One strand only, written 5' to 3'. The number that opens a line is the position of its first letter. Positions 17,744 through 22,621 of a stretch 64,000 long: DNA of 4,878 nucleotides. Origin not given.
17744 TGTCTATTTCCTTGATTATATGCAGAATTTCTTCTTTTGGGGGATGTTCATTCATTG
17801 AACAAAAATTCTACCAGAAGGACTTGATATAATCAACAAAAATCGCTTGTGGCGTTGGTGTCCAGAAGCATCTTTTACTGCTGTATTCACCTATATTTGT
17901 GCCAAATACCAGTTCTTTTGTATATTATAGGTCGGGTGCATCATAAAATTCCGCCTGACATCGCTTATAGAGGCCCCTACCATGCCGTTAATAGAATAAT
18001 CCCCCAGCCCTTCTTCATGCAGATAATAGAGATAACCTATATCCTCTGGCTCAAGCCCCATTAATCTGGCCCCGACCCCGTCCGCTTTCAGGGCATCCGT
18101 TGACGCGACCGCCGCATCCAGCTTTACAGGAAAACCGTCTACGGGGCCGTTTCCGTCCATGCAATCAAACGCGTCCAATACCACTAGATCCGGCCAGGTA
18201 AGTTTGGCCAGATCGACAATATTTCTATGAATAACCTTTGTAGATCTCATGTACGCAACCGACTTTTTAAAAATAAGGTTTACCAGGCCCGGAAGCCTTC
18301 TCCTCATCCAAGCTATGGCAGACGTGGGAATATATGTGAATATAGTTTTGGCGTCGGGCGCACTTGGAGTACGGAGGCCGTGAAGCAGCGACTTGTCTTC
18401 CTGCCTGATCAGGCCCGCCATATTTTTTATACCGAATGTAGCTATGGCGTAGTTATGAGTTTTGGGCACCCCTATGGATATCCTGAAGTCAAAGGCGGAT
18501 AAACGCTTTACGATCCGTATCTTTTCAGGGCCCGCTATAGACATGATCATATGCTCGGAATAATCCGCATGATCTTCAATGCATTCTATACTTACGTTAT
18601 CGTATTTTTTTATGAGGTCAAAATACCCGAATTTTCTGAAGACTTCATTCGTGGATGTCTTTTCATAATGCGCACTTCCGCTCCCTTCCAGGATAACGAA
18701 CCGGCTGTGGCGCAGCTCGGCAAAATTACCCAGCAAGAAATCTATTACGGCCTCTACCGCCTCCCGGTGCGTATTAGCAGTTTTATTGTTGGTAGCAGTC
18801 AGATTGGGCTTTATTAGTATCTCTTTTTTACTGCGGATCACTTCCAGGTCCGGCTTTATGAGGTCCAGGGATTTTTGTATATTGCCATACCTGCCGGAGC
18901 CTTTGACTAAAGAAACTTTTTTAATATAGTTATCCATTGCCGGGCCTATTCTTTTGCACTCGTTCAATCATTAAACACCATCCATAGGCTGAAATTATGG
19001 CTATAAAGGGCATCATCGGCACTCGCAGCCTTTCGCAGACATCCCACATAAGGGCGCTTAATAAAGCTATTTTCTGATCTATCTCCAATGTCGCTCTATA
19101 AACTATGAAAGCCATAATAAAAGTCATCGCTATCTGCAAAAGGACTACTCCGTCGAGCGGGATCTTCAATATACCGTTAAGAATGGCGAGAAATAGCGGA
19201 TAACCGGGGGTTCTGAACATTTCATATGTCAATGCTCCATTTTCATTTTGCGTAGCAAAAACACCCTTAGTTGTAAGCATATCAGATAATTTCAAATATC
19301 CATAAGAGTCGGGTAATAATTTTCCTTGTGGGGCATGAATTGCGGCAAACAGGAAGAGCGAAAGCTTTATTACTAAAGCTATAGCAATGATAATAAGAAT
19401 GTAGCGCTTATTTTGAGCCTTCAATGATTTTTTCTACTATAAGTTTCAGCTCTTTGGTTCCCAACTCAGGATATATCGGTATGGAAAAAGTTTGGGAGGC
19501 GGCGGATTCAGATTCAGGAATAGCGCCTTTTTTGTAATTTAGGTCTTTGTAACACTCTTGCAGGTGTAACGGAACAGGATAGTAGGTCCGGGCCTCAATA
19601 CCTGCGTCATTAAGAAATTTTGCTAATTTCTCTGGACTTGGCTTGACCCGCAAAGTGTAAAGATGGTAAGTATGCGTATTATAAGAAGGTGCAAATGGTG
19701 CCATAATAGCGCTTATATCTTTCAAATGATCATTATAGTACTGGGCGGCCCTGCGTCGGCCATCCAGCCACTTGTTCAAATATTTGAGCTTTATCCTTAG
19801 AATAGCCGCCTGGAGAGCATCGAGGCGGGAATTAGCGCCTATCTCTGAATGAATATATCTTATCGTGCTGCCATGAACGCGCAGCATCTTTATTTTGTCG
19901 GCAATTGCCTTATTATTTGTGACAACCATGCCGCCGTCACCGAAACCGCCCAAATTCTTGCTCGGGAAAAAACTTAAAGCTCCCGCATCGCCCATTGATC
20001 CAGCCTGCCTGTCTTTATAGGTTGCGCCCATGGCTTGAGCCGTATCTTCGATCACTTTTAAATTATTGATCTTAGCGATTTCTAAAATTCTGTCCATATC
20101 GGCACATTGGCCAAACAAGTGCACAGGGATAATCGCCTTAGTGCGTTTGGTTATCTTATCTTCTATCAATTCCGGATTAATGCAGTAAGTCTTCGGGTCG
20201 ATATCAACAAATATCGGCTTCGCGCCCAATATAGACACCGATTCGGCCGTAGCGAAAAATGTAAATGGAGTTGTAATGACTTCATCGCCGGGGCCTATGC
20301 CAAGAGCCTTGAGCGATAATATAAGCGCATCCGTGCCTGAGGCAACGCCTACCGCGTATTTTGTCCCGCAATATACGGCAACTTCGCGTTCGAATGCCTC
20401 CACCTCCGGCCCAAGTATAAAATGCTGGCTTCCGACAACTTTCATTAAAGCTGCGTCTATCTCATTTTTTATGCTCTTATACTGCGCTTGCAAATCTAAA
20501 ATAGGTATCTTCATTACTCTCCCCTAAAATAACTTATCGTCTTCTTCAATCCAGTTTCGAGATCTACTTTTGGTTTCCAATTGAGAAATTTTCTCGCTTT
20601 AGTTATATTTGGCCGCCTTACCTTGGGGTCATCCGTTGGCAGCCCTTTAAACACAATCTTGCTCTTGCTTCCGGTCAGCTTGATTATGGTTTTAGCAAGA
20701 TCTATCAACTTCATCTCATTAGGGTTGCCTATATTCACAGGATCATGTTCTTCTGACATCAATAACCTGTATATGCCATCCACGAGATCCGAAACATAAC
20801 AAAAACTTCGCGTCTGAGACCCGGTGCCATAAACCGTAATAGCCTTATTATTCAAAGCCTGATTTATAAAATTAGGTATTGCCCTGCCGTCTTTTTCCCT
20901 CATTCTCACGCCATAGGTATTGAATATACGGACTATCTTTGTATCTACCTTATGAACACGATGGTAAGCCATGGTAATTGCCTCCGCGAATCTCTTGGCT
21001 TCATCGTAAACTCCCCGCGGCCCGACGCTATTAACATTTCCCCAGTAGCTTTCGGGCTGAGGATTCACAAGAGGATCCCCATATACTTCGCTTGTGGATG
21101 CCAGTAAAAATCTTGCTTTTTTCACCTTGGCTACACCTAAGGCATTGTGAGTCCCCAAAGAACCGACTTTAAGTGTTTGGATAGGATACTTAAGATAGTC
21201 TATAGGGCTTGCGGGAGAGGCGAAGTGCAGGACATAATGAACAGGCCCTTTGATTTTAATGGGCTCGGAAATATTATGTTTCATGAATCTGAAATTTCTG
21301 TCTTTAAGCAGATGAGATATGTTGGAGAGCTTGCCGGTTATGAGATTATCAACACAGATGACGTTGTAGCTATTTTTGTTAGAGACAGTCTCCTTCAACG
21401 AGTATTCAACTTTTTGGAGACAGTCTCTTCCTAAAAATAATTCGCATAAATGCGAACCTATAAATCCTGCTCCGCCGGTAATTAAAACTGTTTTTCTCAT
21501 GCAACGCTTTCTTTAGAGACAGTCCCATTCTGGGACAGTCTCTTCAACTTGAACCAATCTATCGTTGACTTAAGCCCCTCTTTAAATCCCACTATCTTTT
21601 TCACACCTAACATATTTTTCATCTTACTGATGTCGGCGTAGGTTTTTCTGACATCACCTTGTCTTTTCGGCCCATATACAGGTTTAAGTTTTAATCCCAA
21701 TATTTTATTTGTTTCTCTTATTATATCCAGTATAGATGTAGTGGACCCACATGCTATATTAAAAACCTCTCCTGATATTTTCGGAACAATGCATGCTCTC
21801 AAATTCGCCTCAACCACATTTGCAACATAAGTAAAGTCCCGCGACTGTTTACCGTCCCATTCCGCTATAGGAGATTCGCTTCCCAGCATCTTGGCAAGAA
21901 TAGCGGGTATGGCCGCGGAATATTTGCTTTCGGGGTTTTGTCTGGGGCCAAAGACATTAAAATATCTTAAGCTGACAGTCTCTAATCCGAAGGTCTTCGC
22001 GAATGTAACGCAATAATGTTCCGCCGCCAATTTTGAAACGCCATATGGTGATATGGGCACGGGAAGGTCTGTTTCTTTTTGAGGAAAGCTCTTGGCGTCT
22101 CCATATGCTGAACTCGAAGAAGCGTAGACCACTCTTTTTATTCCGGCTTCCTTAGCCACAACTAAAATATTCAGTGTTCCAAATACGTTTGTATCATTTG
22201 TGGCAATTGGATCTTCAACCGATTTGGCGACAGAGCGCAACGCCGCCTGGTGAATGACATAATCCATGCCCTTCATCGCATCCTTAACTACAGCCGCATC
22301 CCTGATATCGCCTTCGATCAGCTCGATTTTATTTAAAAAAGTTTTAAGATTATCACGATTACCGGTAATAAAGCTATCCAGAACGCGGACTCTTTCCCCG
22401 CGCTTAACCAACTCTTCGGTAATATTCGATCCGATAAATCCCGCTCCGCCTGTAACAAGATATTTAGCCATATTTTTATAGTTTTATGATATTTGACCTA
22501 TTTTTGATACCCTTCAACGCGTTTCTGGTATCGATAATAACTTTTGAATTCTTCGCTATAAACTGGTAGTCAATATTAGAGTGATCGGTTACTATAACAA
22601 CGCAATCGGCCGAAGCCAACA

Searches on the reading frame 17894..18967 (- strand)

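Call 12: search_protein_families(library=ncbifam, proteins=[window:17894-18967:-], max_evalue=0.00001)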
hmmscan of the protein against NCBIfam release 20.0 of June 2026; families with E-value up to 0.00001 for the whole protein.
window:17894-18967:- (358 aa): 1 family
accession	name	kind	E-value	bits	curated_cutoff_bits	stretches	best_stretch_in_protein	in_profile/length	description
NF052623.1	Npun_F2552_fam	equivalog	1.4e-07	31.2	500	0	248-313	184-249/314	Npun_F2552 family protein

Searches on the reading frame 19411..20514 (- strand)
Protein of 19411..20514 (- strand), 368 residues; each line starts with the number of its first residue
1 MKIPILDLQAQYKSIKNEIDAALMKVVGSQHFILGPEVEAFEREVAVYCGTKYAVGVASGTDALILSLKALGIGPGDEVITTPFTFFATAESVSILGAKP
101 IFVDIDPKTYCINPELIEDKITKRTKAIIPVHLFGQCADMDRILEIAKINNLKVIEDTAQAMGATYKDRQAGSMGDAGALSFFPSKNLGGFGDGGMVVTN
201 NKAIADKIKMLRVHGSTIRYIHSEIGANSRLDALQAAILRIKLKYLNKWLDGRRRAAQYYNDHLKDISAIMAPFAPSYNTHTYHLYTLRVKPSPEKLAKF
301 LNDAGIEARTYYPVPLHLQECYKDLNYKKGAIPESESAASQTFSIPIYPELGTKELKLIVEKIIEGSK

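Call 12: search_protein_families(library=ncbifam, proteins=[window:19411-20514:-], max_evalue=0.00001)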
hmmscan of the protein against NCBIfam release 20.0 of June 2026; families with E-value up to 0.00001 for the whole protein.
window:19411-20514:- (368 aa): 16 families
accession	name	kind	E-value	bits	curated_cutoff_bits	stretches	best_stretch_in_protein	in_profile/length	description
TIGR03588.1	PseC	equivalog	6.7e-78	262.2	423.5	1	15-364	9-377/380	UDP-4-amino-4,6-dideoxy-N-acetyl-beta-L-altrosamine transaminase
TIGR04181.1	NHT_00031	hypoth_equivalog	5e-69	232.9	420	1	34-346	28-357/359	LegC family aminotransferase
NF008658.2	PRK11658.1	equivalog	2.2e-65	220.8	631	1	15-363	12-373/379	UDP-4-amino-4-deoxy-L-arabinose aminotransferase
NF008687.0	PRK11706.1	equivalog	8e-64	215.7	375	1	49-365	44-372/375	dTDP-4-amino-4,6-dideoxygalactose transaminase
TIGR04427.1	PLP_DesI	equivalog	1e-54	186.2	650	1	35-361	51-377/390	dTDP-4-dehydro-6-deoxyglucose aminotransferase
NF011936.0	PRK15407.1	equivalog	2.6e-52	178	423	2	30-215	59-251/440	lipopolysaccharide biosynthesis protein RfbH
TIGR02379.1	ECA_wecE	subfamily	6.5e-52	176.5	434.85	1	50-364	45-372/376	dTDP-4-amino-4,6-dideoxy-D-glucose transaminase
NF004621.0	PRK05957.1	equivalog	1.1e-07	30.9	498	1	55-131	92-167/389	pyridoxal phosphate-dependent aminotransferase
NF005816.0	PRK07682.1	equivalog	1.4e-07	30.5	620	1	59-159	98-204/390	aminotransferase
NF005263.0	PRK06767.1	equivalog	4.5e-07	29.2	617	1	36-212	61-235/392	methionine gamma-lyase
NF004975.0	PRK06348.1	equivalog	1.2e-06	27.8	549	1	42-157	80-201/384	pyridoxal phosphate-dependent aminotransferase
NF041364.1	GntC_guanitoxin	equivalog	1.3e-06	27.6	415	1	57-158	65-174/356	guanitoxin biosynthesis PLP-dependent (S)-gamma-hydroxy-L-arginine cyclodehydratase GntC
NF005817.0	PRK07683.1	equivalog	3.4e-06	26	575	1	60-143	98-183/387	aminotransferase A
TIGR01977.1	am_tr_V_EF2568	hypoth_equivalog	4.4e-06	26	377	1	59-202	70-216/376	cysteine desulfurase family protein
NF004770.0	PRK06108.1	subfamily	5.7e-06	25.4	422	1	55-157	100-209/396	pyridoxal phosphate-dependent aminotransferase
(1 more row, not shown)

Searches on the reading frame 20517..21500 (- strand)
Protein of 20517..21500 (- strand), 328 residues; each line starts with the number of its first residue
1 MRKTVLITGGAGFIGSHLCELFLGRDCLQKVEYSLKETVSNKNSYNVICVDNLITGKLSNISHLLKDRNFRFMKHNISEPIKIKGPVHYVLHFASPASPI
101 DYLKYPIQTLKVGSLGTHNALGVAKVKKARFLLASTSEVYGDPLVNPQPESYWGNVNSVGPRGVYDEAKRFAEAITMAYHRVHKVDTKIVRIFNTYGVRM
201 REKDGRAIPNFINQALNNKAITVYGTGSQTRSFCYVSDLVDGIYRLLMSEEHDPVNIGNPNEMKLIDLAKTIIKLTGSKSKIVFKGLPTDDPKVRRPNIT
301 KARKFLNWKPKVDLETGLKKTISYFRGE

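Call 12: search_protein_families(library=ncbifam, proteins=[window:20517-21500:-], max_evalue=0.00001)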
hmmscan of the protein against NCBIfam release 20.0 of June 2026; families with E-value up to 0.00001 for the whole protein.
window:20517-21500:- (328 aa): 15 families
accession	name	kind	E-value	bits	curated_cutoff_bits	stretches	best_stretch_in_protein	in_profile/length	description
TIGR01181.1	dTDP_gluc_dehyt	equivalog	3.2e-37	128.3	365.1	1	5-326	2-312/321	dTDP-glucose 4,6-dehydratase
TIGR04180.1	EDH_00030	hypoth_equivalog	1.5e-27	96.5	475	1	5-311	1-295/297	NAD-dependent 4,6-dehydratase LegB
TIGR01179.1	galE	equivalog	1.9e-24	86.1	262.3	1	5-321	2-321/332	UDP-glucose 4-epimerase GalE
NF005998.1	PRK08125.1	equivalog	5.4e-24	84.5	777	1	2-325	315-649/649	bifunctional UDP-4-amino-4-deoxy-L-arabinose formyltransferase/UDP-glucuronic acid oxidase ArnA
NF008872.0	PRK11908.1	equivalog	2.9e-22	79.2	294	1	3-327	2-337/349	bifunctional UDP-4-keto-pentose/UDP-xylose synthase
NF007582.0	PRK10217.1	equivalog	5.3e-21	75.1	698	1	3-325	2-331/355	dTDP-glucose 4,6-dehydratase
NF007490.0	PRK10084.1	subfamily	8.9e-21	74.3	649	1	5-325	3-334/361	dTDP-glucose 4,6-dehydratase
NF011728.1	PRK15181.1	equivalog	7.2e-19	68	760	1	3-325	16-337/348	Vi polysaccharide biosynthesis UDP-N-acetylglucosaminuronic acid C-4 epimerase TviC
TIGR02197.1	heptose_epim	equivalog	8.1e-16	58.1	274.6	1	5-322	1-310/316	ADP-glyceromanno-heptose 6-epimerase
NF047922.1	GDPFucSynFcl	equivalog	1.6e-14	54.1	500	1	168-325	137-301/308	GDP-L-fucose synthase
TIGR02622.1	CDP_4_6_dhtase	equivalog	2.1e-12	46.9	278.45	1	2-326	4-331/352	CDP-glucose 4,6-dehydratase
TIGR01472.1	gmd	equivalog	3.3e-10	39.7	415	1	4-258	2-250/342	GDP-mannose 4,6-dehydratase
NF007956.0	PRK10675.1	subfamily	6.9e-10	38.6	394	1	4-315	2-319/338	UDP-glucose 4-epimerase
TIGR01777.1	yfcH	hypoth_equivalog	1.2e-07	31.6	207.35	0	223-276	187-241/292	TIGR01777 family oxidoreductase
NF043036.1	ErythonDh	equivalog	5.2e-06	25.9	325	0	5-192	3-176/321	D-erythronate dehydrogenase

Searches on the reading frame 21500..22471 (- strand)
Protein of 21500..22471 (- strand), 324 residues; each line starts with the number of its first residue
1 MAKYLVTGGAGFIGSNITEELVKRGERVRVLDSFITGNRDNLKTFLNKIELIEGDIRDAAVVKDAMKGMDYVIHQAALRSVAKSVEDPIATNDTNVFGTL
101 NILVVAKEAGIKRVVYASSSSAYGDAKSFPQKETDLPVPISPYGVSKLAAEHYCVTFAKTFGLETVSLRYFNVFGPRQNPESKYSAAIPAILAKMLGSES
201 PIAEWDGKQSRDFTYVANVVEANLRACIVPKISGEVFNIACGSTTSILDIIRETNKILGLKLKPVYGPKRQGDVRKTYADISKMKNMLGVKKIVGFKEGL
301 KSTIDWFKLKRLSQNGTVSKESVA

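Call 12: search_protein_families(library=ncbifam, proteins=[window:21500-22471:-], max_evalue=0.00001)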
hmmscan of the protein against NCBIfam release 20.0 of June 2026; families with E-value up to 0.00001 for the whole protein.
window:21500-22471:- (324 aa): 29 families (the best 25 are shown)
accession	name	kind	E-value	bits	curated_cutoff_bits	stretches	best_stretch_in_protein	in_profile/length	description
NF011728.1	PRK15181.1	equivalog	5.6e-70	236.1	760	1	3-310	17-340/348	Vi polysaccharide biosynthesis UDP-N-acetylglucosaminuronic acid C-4 epimerase TviC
TIGR04180.1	EDH_00030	hypoth_equivalog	4.7e-57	193.3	475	1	5-291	2-293/297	NAD-dependent 4,6-dehydratase LegB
TIGR01179.1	galE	equivalog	2e-54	184.7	262.3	1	4-308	2-326/332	UDP-glucose 4-epimerase GalE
TIGR01181.1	dTDP_gluc_dehyt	equivalog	3.4e-48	164.4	365.1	1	3-310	1-314/321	dTDP-glucose 4,6-dehydratase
TIGR02197.1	heptose_epim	equivalog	2.1e-39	135.6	274.6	1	5-308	2-314/316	ADP-glyceromanno-heptose 6-epimerase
NF007956.0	PRK10675.1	subfamily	1.9e-37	129.2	394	1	4-306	3-328/338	UDP-glucose 4-epimerase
TIGR03466.1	HpnA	hypoth_equivalog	6.6e-30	104.1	367.65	1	3-166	2-163/327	hopanoid-associated sugar epimerase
NF007490.0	PRK10084.1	subfamily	3.5e-24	85.5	649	1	3-308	2-335/361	dTDP-glucose 4,6-dehydratase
NF042422.1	oxyalk_red_OleD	equivalog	2.9e-23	82.7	580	1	3-227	2-215/329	2-alkyl-3-oxoalkanoate reductase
NF007582.0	PRK10217.1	equivalog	3.7e-23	82.2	698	1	1-306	1-330/355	dTDP-glucose 4,6-dehydratase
NF008360.0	PRK11150.1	equivalog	7.2e-22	78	452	1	5-254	3-250/310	ADP-glyceromanno-heptose 6-epimerase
NF052578.1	StrlDmthSdmBMthl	equivalog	2.4e-20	73.6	600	1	5-251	4-238/328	sterol demethylase protein SdmB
NF042423.1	oxyalk_red_Shew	equivalog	1.6e-19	70.1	580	1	3-178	10-179/331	2-alkyl-3-oxoalkanoate reductase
TIGR02622.1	CDP_4_6_dhtase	equivalog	1.3e-18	67.2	278.45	1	3-162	6-173/352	CDP-glucose 4,6-dehydratase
TIGR01472.1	gmd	equivalog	2.7e-18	66.3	415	1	5-263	4-273/342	GDP-mannose 4,6-dehydratase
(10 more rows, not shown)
